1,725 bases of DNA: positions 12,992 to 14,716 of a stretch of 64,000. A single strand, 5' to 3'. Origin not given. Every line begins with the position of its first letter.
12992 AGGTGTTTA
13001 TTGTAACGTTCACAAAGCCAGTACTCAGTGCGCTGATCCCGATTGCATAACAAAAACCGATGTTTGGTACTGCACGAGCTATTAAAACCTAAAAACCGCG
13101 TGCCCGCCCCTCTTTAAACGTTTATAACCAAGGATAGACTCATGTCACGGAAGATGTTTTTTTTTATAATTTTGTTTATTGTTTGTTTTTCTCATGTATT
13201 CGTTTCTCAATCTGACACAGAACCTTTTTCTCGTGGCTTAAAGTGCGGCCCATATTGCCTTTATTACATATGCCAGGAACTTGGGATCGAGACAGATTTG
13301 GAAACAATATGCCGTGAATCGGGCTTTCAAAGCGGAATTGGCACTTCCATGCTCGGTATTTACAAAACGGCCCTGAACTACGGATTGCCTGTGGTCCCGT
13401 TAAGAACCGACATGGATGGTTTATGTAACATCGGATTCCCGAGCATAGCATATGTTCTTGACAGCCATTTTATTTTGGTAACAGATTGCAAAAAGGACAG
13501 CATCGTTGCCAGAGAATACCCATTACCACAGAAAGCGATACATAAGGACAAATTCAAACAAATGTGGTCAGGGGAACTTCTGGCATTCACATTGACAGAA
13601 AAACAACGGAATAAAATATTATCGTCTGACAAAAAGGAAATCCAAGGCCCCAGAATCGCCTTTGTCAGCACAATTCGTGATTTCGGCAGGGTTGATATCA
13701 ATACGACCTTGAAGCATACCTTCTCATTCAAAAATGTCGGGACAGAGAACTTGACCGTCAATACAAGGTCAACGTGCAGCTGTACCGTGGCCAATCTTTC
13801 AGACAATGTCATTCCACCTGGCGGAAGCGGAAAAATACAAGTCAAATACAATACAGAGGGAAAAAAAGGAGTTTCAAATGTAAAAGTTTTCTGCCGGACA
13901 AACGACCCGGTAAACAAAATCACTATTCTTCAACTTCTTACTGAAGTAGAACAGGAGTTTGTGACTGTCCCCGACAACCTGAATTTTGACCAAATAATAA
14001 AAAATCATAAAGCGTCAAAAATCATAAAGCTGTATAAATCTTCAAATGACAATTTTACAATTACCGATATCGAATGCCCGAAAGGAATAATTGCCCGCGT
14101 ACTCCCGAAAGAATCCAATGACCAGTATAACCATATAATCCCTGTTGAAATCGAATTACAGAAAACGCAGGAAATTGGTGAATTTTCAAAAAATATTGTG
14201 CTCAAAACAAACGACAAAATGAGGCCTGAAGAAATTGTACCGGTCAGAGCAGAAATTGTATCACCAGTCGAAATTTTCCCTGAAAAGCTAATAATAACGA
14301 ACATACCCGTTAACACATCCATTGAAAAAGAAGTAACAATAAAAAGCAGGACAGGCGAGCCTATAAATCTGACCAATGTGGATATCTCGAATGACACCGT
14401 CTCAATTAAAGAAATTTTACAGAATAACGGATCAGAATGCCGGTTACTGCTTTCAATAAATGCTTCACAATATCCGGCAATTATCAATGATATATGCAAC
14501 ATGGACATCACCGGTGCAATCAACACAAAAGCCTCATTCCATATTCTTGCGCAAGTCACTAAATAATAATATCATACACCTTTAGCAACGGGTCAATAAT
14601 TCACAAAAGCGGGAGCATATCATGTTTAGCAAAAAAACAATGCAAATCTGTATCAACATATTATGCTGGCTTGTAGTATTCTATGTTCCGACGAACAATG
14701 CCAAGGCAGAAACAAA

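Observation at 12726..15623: Three-gene module: peptide with a double-glycine leader, secreted stand-alone C39 protease and LolA-like protein, with no ABC exporter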

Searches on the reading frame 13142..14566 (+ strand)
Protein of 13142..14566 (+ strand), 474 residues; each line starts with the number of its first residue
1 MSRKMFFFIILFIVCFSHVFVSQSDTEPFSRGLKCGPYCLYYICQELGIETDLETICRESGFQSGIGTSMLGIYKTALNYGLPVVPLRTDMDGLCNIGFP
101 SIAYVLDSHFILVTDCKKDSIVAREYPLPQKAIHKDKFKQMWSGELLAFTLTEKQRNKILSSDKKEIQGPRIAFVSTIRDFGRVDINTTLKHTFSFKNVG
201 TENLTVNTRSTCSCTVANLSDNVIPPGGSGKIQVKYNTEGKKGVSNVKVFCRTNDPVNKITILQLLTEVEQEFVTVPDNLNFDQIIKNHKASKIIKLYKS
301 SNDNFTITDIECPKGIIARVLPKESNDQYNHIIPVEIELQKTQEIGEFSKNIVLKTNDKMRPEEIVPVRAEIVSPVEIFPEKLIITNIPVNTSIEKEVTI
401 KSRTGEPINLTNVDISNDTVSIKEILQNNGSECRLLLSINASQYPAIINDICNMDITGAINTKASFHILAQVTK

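Call 3: search_protein_families(library=pfam, proteins=[window:13142-14566:+], max_evalue=0.1)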
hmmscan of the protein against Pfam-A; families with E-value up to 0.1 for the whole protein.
window:13142-14566:+ (474 aa): 3 families
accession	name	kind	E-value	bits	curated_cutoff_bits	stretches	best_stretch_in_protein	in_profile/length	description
PF07610.17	DUF1573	-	1.6e-19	70.1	26.1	2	173-262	2-94/98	Protein of unknown function (DUF1573)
PF03412.21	Peptidase_C39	-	4.7e-15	56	22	1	34-150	12-129/133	Peptidase C39 family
PF22544.2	HYDIN_VesB_CFA65-like_Ig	-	2.8e-14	53.6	25.5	1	170-261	1-94/100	HYDIN/CFA65/VesB-like, Ig-like domain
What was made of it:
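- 13142..14566 (+): g2: exported C39 protease with three Ig-like domains, 474 aa. Pfam C39 plus DUF1573/HYDIN-Ig (call 3).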

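Call 4: search_protein_families(library=ncbifam, proteins=[window:13142-14566:+], max_evalue=0.1)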
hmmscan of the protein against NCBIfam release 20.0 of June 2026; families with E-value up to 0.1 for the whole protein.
window:13142-14566:+ (474 aa): 3 families
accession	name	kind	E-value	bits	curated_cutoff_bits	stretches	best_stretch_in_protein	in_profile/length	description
NF041425.1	OS_HP2_seleno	subfamily_domain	8.8e-16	58.1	100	1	180-270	7-98/98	OS_HP2 family (seleno)protein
NF012200.0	choice_anch_D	domain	2.3e-07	31.3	45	1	169-239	14-90/108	choice-of-anchor D domain-containing protein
TIGR03796.1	NHLM_micro_ABC1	equivalog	4.1e-06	25.3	853.3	1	34-154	12-131/710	NHLP family bacteriocin export ABC transporter peptidase/permease/ATPase subunit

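Call 6: find_homologous_proteins(query=window:13142-14566:+)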
Query window:13142-14566:+ (474 aa): 7 proteins with E <= 0.001 among 4529 candidates.
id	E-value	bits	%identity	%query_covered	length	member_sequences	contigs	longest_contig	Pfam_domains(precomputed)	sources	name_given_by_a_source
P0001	0.0e+0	1061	100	100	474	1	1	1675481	PF07610.18,PF03412.22,PF22544.3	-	-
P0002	1.3e-114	402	42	96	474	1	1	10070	PF07610.18,PF03412.22,PF22544.3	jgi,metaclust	metaclust:\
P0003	8.9e-69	250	33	96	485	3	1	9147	PF07610.18,PF03412.22,PF22544.3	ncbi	ncbi:MAG: DUF1573 domain-containing protein [Candidatus Latescibacterota bacterium]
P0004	1.9e-11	61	26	42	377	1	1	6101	PF15780.12,PF07610.18,PF22544.3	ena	-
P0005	2.3e-5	41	23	47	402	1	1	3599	PF07610.18,PF22544.3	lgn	-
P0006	1.4e-4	39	20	46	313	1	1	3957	PF07610.18,PF22544.3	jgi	jgi:hypothetical protein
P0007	3.3e-4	38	21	48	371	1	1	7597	PF07610.18,PF22544.3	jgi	jgi:hypothetical protein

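Call 7: find_encoding_contigs(protein=P0002, flank=10000)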
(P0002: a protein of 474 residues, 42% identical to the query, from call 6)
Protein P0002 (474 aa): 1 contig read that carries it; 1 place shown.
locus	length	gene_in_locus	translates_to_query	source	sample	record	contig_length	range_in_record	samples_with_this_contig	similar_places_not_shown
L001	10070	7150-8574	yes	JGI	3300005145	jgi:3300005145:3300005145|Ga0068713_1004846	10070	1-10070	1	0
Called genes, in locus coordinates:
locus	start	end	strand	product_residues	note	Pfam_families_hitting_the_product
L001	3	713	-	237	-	?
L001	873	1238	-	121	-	-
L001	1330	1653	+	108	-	-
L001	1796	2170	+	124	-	PF03965:Penicillinase_R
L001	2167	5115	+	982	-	PF05569:Peptidase_M56, PF26550:Tricorn_2nd (faint), PF13860:FlgD_ig (weak), PF18962:Por_Secre_tail (weak)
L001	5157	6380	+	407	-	PF00930:DPPIV_N (faint), PF23381:Beta-prop_IFT122_1st (weak), PF25174:Beta-prop_THOC3 (faint), PF26550:Tricorn_2nd (faint), PF07676:PD40 (faint), PF26549:Tricorn_N, PF13860:FlgD_ig, PF18962:Por_Secre_tail (faint)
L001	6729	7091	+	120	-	-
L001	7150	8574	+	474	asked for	PF03412:Peptidase_C39, PF07610:DUF1573, PF22544:HYDIN_VesB_CFA65-like_Ig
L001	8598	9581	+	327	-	-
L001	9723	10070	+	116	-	?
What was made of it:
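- L001 has a BlaI/M56 pair 1.6 kb upstream (call 7).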

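Call 8: find_encoding_contigs(protein=P0003, flank=10000)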
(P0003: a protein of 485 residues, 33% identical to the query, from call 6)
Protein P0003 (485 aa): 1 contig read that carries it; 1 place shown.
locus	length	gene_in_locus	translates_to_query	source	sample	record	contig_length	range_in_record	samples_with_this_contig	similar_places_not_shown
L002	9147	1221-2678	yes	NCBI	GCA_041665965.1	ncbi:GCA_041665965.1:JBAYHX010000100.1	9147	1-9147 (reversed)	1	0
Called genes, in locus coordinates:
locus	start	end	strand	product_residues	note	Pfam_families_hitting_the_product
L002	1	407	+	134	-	PF00231:ATP-synt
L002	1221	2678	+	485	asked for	PF03412:Peptidase_C39, PF22544:HYDIN_VesB_CFA65-like_Ig, PF07610:DUF1573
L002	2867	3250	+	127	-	PF03965:Penicillinase_R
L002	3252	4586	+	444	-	PF05569:Peptidase_M56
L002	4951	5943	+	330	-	-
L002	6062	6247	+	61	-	-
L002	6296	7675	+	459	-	PF01590:GAF, PF13185:GAF_2 (weak), PF01590:GAF, PF13185:GAF_2, PF13492:GAF_3 (weak), PF01966:HD (weak)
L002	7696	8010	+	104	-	PF01966:HD (weak), PF13487:HD_5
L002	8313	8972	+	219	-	PF18962:Por_Secre_tail, PF13860:FlgD_ig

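Call 21: find_related_loci(query=A2, collection=genome_contigs, flank=8000)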
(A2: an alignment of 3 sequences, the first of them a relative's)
Query A2 (474 aa) in genome_contigs; peptide patterns used: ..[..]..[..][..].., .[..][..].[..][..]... (x = any residue, [..] = any of these).
31 stretches matched a pattern; 3 encode a relative of the query (tblastn E <= 1e-3); 3 distinct loci.
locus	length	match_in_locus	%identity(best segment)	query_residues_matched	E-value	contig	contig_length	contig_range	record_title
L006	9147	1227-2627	33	4-458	8e-77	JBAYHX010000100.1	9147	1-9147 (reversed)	MAG: Candidatus Latescibacterota bacterium isolate SO_2016_GW1_16 scaffold14069_OW334_2016, whole genome shotgun sequenc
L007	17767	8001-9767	32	138-269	5e-12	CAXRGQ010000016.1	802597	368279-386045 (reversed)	MAG: Flavobacteriales bacterium isolate YZ09aB_2.97 genome assembly, contig: k141_1082287, whole genome shotgun sequence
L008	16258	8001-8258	33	160-243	8e-10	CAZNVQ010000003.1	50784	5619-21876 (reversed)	MAG TPA_asm: uncultured Flavipsychrobacter sp. isolate binchicken_co298_348 genome assembly, contig: NODE_1010_length_50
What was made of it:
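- Tried and rejected: It returned the Latescibacterota MAG already found plus two unrelated DUF1573 loci (call 21).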

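Call 25: search_protein_representatives(alignment_id=A2)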
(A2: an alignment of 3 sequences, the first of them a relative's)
Query: 3 sequences, 473 profile positions. Proteins with E-value up to 0.001 (for the whole library): 33741; up to 1e-10: 12260; up to 1e-30: 553. The best 150 are listed.
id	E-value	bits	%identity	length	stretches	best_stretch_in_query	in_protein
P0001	5.0e-249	842.8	-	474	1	1-473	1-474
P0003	5.8e-228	773.4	-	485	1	3-472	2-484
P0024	1.4e-161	554.5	-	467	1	22-472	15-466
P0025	1.3e-136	472.2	-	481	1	6-472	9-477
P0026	4.2e-128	444.1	-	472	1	6-472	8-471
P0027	2.3e-120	418.6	-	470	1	2-471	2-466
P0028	8.9e-119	413.3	-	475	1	1-472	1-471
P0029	1.4e-115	402.8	-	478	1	5-472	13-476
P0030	3.5e-114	398.2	-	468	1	7-472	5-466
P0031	6.7e-109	380.8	-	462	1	11-473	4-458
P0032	2.1e-108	379.1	-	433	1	41-471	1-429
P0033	2.9e-108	378.7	-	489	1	8-472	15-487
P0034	3.7e-104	365.1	-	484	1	10-472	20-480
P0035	1.6e-103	363.0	-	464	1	30-469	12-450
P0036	5.3e-103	361.3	-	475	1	6-470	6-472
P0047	1.0e-86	307.6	-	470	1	7-471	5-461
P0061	2.6e-71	256.8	-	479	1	33-469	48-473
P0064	7.9e-70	251.9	-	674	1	33-471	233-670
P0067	3.0e-69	250.0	-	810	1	24-469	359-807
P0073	9.3e-67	241.8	-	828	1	31-471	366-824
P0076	1.4e-64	234.6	-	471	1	10-471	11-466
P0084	8.5e-62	225.4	-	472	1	33-472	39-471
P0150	5.8e-50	186.4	-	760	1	3-455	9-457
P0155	3.2e-49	184.0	-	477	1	4-472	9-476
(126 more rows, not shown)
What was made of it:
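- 13142..14566 (+): 553 50%-identity clusters score E ≤1e-30 (call 25).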

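Call 44: find_related_loci(query=A7, collection=metagenome_contigs, flank=8000)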
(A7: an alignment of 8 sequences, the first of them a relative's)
Query A7 (481 aa) in metagenome_contigs; peptide patterns used: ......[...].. (x = any residue, [..] = any of these).
29 stretches matched a pattern; 19 encode a relative of the query (tblastn E <= 1e-3); 19 distinct loci.
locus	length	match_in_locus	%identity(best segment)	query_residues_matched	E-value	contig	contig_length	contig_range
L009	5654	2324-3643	46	26-476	1e-126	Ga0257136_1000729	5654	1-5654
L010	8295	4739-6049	34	28-477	4e-80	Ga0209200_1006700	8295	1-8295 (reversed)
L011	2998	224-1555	33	16-478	1e-80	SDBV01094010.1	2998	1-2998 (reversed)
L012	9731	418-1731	34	27-477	6e-79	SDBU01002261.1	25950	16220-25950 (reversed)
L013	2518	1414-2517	39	4-470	3e-74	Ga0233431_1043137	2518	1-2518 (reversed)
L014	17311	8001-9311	34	28-477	5e-80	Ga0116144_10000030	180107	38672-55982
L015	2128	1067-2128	35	12-476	2e-61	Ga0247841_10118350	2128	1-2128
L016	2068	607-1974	28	10-477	9e-59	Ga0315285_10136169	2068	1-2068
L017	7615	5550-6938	27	7-477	3e-52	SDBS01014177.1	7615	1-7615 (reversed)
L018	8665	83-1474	27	7-477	2e-49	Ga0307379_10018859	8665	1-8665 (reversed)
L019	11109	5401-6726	29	29-477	8e-48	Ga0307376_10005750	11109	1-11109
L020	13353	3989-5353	27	14-477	4e-46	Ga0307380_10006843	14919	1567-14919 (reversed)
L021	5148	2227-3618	27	7-477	3e-42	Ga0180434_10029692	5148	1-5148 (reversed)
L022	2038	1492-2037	41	12-198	1e-38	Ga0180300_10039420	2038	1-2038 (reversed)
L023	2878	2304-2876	38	16-204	1e-26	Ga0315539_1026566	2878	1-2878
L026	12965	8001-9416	27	1-481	2e-47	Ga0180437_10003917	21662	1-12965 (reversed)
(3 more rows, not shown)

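Call 58: search_solved_structures(query=A5, max_evalue=0.01, show_alignments=2)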
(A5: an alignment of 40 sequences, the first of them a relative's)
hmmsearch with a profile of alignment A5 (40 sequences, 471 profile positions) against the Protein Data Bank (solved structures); distinct sequences matched with E-value up to 0.01: 17.
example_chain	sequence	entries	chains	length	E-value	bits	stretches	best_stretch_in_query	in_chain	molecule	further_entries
4ry2_A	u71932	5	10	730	2.5e-21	78.9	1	26-150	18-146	ABC-type bacteriocin transporter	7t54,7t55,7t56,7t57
4s0f_A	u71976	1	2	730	2.5e-21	78.9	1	26-150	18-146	ABC-type bacteriocin transporter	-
8vp3_A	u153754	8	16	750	2.7e-21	78.8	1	26-150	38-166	ABC-type bacteriocin transporter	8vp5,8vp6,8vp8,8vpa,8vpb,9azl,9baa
7n87_A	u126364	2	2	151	2.8e-20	75.5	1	30-147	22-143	ABC-type bacteriocin transporter | Peptidase C39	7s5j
5xe8_A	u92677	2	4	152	5.8e-20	74.4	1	29-154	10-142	Putative ABC transporter, ATP-binding protein ComA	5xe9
3k8u_A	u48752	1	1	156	6.1e-20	74.3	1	29-154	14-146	Putative ABC transporter, ATP-binding protein ComA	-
6v9z_A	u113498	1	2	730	4.4e-19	71.5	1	30-150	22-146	ABC-type bacteriocin transporter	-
6mpz_A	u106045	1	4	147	8.8e-18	67.2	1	26-150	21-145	Double Glycine Motif Protease domain from AMS/PCAT Transporter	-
8vp9_A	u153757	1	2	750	3.2e-17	65.4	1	31-150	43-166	ABC-type bacteriocin transporter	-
8hf4_A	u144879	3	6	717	3e-15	58.8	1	26-155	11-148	Transport/processing ATP-binding protein ComA | Competence factor transporting ATP-binding protein/permease ComA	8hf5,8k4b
8hf6_A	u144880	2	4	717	3e-15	58.8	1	26-155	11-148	Competence factor transporting ATP-binding protein/permease ComA | Transport/processing ATP-binding protein ComA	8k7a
8hf7_A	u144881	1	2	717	3.1e-15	58.8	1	26-155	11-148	Competence factor transporting ATP-binding protein/permease ComA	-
3zua_A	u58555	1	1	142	3.3e-11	45.5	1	30-151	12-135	ALPHA-HEMOLYSIN TRANSLOCATION ATP-BINDING PROTEIN HLYB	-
7sgr_J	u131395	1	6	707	1.1e-09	40.6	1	33-152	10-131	Alpha-hemolysin translocation ATP-binding protein HlyB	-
8dck_A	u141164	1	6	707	1.1e-09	40.6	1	33-152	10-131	Alpha-hemolysin translocation ATP-binding protein HlyB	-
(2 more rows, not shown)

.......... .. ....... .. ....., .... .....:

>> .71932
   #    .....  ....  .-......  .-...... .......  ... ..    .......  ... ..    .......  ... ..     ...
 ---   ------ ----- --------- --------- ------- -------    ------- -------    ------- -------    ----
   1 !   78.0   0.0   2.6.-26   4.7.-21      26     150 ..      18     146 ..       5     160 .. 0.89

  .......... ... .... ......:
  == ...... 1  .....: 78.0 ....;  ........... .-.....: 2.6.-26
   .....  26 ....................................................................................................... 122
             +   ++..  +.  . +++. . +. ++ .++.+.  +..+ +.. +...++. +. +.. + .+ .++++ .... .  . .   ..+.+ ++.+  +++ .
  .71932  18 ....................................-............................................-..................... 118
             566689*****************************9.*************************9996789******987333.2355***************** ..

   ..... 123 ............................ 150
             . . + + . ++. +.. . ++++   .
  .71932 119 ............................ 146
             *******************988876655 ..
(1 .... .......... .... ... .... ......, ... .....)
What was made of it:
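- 13142..14566 (+): A family profile matches PCAT1, ComA and LahT peptidase domains at E 2.5e-21 to 9e-18 (call 58).
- On Peptidase C39 (PF03412, bacteriocin-processing peptidase): The family profile matches the PCAT1 peptidase domain at E 2.5e-21 (call 58). Cys35 aligns with the CG(A)AC Cys of PCAT1 and His109 with HFVV (call 58).
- Closest known: PCAT / AMS systems. Same: Homologous PF03412 C39 domain with aligned Cys and His (calls 3, 58).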

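Call 60: search_protein_families(library=pfam, proteins=[L019:5302-7143:+, P0067, P0073, P0064, P0150, L010:2133-3056:+, L010:3592-4596:+, L019:4197-5183:+, L026:7983-9797:+], max_evalue=0.01)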
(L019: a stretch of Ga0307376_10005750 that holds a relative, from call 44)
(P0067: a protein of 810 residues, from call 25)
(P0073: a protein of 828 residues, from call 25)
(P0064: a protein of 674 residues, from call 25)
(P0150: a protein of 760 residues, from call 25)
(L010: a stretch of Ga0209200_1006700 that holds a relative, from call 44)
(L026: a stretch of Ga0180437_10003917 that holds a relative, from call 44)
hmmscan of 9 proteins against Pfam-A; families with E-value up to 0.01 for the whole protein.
L019:5302-7143:+ (613 aa): 4 families
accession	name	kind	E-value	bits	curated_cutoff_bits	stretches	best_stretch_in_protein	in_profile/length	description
PF07610.17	DUF1573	-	1.5e-19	70.3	26.1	1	170-257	2-89/98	Protein of unknown function (DUF1573)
PF03412.21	Peptidase_C39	-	1.2e-18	67.6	22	1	37-155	13-131/133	Peptidase C39 family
PF22544.2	HYDIN_VesB_CFA65-like_Ig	-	2.6e-13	50.5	25.5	1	167-255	1-89/100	HYDIN/CFA65/VesB-like, Ig-like domain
PF15780.11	ASH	-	0.0042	17.7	27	0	177-235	15-75/98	Abnormal spindle-like microcephaly-assoc'd, ASPM-SPD-2-Hydin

P0067 (810 aa): 5 families
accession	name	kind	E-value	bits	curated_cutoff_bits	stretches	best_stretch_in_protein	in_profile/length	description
PF03412.21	Peptidase_C39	-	4.6e-25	88.4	22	1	369-487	12-131/133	Peptidase C39 family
PF07610.17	DUF1573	-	2.1e-24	85.8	26.1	1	512-601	1-90/98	Protein of unknown function (DUF1573)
PF22544.2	HYDIN_VesB_CFA65-like_Ig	-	3.6e-14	53.2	25.5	1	510-606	1-97/100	HYDIN/CFA65/VesB-like, Ig-like domain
PF17131.11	LolA_like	-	8.3e-10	39.1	30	1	217-332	68-179/184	Outer membrane lipoprotein-sorting protein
PF22073.2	Cep192_D4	-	0.0037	17.9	35.5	0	717-779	8-81/112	Cep192 domain 4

P0073 (828 aa): 3 families
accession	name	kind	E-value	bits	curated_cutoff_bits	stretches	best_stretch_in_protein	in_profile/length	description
PF03412.21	Peptidase_C39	-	4.7e-21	75.4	22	1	369-486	12-130/133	Peptidase C39 family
PF07610.17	DUF1573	-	2.3e-20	72.9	26.1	1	528-623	4-98/98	Protein of unknown function (DUF1573)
PF22544.2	HYDIN_VesB_CFA65-like_Ig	-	2.1e-13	50.8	25.5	1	526-621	4-99/100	HYDIN/CFA65/VesB-like, Ig-like domain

P0064 (674 aa): 5 families
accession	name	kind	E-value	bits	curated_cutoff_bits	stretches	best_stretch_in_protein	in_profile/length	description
PF03412.21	Peptidase_C39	-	7.4e-20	71.6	22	1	234-352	12-131/133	Peptidase C39 family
PF07610.17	DUF1573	-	2.6e-19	69.5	26.1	1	374-467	4-96/98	Protein of unknown function (DUF1573)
PF22544.2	HYDIN_VesB_CFA65-like_Ig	-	2.2e-12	47.5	25.5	1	371-467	3-99/100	HYDIN/CFA65/VesB-like, Ig-like domain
PF15780.11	ASH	-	6.2e-05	23.5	27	1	376-461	12-98/98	Abnormal spindle-like microcephaly-assoc'd, ASPM-SPD-2-Hydin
PF17131.11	LolA_like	-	0.00063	19.9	30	1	86-197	72-178/184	Outer membrane lipoprotein-sorting protein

P0150 (760 aa): 4 families
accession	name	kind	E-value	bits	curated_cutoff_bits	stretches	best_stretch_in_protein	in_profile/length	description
PF07610.17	DUF1573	-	1.7e-26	92.6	26.1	1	173-264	1-91/98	Protein of unknown function (DUF1573)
PF03412.21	Peptidase_C39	-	1.2e-23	83.9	22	1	39-161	13-131/133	Peptidase C39 family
PF22544.2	HYDIN_VesB_CFA65-like_Ig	-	1.6e-20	73.6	25.5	1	171-265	1-95/100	HYDIN/CFA65/VesB-like, Ig-like domain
PF22067.2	Cep192_D3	-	0.00023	21.6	27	0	190-250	18-79/99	Cep192 domain 3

L010:2133-3056:+ (307 aa): 1 family
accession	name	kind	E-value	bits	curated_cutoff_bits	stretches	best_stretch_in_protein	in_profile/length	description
PF17131.11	LolA_like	-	0.0021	18.2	30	1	178-284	78-179/184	Outer membrane lipoprotein-sorting protein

L010:3592-4596:+ (334 aa): 1 family
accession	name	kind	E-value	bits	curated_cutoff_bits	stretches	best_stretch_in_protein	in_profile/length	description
PF17131.11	LolA_like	-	0.00041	20.5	30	1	194-277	72-152/184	Outer membrane lipoprotein-sorting protein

L019:4197-5183:+ (328 aa): 0 families

L026:7983-9797:+ (604 aa): 3 families
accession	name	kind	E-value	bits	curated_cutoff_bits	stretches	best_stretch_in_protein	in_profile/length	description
PF07610.17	DUF1573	-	1.9e-20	73.1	26.1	1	171-256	4-89/98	Protein of unknown function (DUF1573)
PF03412.21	Peptidase_C39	-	1.5e-17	64.1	22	1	37-154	13-131/133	Peptidase C39 family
PF22544.2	HYDIN_VesB_CFA65-like_Ig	-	8.3e-13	48.9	25.5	1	166-254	1-89/100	HYDIN/CFA65/VesB-like, Ig-like domain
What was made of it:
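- Closest known: LolA/LolB/RseB superfamily. Same: Fused homologues pass the PF17131 threshold (call 60).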
